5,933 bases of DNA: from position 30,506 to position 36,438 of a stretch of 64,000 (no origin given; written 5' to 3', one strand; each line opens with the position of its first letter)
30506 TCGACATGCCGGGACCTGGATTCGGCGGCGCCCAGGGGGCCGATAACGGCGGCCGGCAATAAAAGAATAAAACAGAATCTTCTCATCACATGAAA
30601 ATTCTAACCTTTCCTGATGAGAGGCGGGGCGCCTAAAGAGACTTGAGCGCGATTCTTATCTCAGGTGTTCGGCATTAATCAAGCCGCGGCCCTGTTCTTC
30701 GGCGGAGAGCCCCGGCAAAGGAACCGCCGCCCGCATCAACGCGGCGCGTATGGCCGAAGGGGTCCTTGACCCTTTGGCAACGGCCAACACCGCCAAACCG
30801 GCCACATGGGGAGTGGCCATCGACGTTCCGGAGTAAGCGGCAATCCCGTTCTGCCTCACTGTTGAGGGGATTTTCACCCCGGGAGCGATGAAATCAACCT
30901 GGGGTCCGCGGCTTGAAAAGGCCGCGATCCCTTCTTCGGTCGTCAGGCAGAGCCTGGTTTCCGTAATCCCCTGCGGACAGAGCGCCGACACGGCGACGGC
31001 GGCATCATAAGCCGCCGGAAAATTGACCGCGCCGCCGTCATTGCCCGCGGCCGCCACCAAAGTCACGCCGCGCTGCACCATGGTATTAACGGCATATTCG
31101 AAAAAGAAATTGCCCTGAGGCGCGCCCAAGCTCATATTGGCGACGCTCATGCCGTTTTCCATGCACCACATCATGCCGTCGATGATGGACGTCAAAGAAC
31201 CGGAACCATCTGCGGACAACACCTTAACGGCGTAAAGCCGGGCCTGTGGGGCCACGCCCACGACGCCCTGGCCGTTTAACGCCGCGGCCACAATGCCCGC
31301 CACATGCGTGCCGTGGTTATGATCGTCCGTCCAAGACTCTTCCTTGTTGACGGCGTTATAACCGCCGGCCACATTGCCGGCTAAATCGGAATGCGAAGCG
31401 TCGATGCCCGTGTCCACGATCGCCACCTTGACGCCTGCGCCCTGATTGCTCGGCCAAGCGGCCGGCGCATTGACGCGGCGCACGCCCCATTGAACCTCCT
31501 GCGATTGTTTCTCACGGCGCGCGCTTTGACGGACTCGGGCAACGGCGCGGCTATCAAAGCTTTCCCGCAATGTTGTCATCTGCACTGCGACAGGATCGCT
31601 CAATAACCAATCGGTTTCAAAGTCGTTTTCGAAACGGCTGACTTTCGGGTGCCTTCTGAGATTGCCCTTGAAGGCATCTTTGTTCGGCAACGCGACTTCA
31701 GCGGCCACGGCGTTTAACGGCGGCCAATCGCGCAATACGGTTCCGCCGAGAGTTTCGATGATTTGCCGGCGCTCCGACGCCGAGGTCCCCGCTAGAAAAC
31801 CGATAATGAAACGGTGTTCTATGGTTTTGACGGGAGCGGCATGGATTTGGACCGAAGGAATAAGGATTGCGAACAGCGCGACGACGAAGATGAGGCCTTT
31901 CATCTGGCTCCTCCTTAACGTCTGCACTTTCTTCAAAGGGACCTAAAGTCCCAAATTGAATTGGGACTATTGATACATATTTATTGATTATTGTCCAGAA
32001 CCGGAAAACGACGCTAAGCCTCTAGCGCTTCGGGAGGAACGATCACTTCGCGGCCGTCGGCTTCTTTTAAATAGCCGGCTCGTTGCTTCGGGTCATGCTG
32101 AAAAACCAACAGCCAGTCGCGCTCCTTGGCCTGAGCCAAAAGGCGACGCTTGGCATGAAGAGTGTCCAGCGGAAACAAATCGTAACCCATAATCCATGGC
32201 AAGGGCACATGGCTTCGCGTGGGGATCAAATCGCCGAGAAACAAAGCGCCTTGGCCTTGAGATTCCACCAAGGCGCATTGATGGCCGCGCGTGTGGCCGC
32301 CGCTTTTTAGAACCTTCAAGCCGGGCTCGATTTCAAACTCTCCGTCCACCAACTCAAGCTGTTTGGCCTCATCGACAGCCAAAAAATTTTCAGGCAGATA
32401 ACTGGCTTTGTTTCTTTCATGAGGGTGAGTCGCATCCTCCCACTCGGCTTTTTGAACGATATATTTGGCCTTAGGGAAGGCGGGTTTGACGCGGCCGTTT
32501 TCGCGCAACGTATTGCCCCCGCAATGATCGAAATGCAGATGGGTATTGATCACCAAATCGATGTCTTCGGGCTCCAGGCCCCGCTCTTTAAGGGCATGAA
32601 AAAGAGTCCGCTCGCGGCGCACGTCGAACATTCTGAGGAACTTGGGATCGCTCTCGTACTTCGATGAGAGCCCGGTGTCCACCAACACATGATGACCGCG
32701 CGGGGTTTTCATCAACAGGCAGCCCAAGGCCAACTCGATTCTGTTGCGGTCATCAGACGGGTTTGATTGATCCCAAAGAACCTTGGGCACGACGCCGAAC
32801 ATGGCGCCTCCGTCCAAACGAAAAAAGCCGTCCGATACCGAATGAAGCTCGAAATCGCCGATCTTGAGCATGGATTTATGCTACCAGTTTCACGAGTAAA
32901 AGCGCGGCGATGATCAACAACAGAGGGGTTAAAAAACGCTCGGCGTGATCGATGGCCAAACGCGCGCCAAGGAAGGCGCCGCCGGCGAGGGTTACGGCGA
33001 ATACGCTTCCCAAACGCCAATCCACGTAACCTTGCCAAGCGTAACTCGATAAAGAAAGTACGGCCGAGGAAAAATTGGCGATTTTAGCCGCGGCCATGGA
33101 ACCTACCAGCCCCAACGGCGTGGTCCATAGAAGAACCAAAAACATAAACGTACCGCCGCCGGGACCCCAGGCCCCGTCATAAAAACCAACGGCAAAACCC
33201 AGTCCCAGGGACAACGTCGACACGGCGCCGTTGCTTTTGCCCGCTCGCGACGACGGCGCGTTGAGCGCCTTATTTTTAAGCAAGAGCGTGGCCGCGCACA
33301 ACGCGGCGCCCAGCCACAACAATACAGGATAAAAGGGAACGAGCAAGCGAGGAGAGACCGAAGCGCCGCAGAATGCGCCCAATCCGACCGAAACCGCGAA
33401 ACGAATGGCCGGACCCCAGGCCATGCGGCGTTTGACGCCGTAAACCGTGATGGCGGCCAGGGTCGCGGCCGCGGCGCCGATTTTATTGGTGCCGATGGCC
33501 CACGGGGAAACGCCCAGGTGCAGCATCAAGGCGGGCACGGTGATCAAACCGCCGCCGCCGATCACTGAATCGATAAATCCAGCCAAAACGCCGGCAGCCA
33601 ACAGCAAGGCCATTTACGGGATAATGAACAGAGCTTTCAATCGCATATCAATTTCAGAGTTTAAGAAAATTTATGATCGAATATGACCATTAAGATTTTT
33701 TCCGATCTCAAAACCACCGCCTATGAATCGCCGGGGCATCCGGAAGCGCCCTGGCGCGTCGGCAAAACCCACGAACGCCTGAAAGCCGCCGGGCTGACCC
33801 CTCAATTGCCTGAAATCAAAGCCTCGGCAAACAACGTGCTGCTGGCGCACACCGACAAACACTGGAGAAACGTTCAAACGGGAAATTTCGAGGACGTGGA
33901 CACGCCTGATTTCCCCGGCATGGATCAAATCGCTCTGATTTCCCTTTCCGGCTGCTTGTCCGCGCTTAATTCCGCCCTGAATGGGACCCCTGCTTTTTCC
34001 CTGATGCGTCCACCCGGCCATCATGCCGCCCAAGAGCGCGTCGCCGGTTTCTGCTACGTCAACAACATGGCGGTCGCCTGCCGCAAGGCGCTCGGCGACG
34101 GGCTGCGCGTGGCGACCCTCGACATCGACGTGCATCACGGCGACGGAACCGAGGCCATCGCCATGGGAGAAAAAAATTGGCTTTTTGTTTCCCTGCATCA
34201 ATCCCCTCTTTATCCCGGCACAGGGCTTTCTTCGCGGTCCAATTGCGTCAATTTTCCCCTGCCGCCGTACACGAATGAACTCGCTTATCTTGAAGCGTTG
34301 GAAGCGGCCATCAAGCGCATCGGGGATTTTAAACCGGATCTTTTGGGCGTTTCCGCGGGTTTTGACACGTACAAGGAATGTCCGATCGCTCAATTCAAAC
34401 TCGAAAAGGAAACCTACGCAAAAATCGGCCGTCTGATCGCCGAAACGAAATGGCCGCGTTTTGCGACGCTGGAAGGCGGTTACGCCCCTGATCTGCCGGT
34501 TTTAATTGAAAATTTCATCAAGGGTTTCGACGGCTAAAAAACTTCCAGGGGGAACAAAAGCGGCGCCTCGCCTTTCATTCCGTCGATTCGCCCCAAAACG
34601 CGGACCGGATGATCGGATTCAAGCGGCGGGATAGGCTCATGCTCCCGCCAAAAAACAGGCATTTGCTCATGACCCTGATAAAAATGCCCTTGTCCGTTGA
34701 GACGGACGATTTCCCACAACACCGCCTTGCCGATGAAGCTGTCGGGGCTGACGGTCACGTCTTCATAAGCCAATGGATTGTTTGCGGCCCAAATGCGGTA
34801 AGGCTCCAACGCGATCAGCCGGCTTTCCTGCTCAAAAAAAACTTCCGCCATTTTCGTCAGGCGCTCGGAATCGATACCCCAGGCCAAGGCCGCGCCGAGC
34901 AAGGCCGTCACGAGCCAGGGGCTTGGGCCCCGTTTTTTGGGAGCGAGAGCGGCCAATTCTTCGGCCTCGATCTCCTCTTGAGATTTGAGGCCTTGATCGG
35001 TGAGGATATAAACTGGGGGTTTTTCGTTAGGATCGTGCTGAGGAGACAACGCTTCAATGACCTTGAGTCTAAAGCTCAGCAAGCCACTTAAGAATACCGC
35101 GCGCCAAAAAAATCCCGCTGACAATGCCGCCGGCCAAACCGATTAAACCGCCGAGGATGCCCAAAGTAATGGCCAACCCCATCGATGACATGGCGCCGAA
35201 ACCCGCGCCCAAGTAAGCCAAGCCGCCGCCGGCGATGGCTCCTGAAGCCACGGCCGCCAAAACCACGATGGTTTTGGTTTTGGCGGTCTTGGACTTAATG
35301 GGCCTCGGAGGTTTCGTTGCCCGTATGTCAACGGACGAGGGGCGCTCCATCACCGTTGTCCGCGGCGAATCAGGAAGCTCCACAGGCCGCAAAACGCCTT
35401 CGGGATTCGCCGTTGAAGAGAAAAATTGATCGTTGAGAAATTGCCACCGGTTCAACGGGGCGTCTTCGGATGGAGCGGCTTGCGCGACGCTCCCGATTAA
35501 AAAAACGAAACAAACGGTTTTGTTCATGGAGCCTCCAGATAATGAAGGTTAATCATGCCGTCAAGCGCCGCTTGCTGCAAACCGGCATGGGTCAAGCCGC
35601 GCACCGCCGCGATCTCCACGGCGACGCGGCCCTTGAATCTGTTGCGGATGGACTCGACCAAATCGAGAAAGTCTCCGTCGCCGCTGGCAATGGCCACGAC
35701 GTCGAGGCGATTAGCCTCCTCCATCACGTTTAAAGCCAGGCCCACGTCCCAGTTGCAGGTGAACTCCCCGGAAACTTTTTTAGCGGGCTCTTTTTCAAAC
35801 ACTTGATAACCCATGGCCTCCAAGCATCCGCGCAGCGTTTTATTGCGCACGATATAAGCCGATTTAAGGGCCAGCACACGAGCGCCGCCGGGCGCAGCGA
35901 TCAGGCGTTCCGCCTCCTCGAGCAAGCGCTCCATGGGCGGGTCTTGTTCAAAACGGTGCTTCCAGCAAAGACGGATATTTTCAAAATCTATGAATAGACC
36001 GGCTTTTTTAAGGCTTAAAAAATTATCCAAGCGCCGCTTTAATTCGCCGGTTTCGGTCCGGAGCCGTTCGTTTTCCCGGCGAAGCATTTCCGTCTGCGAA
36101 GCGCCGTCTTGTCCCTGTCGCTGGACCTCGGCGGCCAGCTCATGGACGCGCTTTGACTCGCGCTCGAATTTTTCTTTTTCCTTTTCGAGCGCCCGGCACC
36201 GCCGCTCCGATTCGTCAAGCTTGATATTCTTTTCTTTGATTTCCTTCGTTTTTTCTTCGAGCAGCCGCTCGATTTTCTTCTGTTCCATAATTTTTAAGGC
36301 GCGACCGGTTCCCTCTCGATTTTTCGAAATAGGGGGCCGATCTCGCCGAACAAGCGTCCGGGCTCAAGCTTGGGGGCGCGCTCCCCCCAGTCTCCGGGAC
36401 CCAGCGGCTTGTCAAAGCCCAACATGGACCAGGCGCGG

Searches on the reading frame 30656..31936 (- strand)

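Call 59: search_protein_families(library=pfam, proteins=[window:30656-31936:-], max_evalue=0.00001)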
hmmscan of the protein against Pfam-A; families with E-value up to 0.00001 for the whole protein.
window:30656-31936:- (426 aa): 1 family
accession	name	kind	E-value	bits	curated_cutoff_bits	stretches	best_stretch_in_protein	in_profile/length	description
PF00082.27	Peptidase_S8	-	1.5e-51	175.8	21.8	1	166-410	1-280/288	Subtilase family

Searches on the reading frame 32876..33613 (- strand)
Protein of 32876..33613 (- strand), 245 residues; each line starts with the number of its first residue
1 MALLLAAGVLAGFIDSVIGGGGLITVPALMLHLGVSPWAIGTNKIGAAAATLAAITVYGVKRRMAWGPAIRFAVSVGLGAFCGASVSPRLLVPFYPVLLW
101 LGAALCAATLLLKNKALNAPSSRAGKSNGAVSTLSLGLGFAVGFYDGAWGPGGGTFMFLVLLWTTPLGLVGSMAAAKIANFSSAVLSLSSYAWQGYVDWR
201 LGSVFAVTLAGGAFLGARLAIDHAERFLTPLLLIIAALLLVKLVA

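Call 59: search_protein_families(library=pfam, proteins=[window:32876-33613:-], max_evalue=0.00001)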
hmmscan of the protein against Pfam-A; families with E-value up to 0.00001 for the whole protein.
window:32876-33613:- (245 aa): 1 family
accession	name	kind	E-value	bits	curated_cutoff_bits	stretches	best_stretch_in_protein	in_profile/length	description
PF01925.25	TauE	-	2.4e-32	113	32.6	1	4-243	1-237/237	Sulfite exporter TauE/SafE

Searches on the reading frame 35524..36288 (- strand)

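Call 59: search_protein_families(library=pfam, proteins=[window:35524-36288:-], max_evalue=0.00001)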
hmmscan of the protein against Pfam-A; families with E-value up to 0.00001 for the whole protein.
window:35524-36288:- (254 aa): 1 family
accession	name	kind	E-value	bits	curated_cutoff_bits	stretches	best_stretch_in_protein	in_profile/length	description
PF01936.24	NYN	-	2e-15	58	24.2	1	95-241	1-138/145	NYN domain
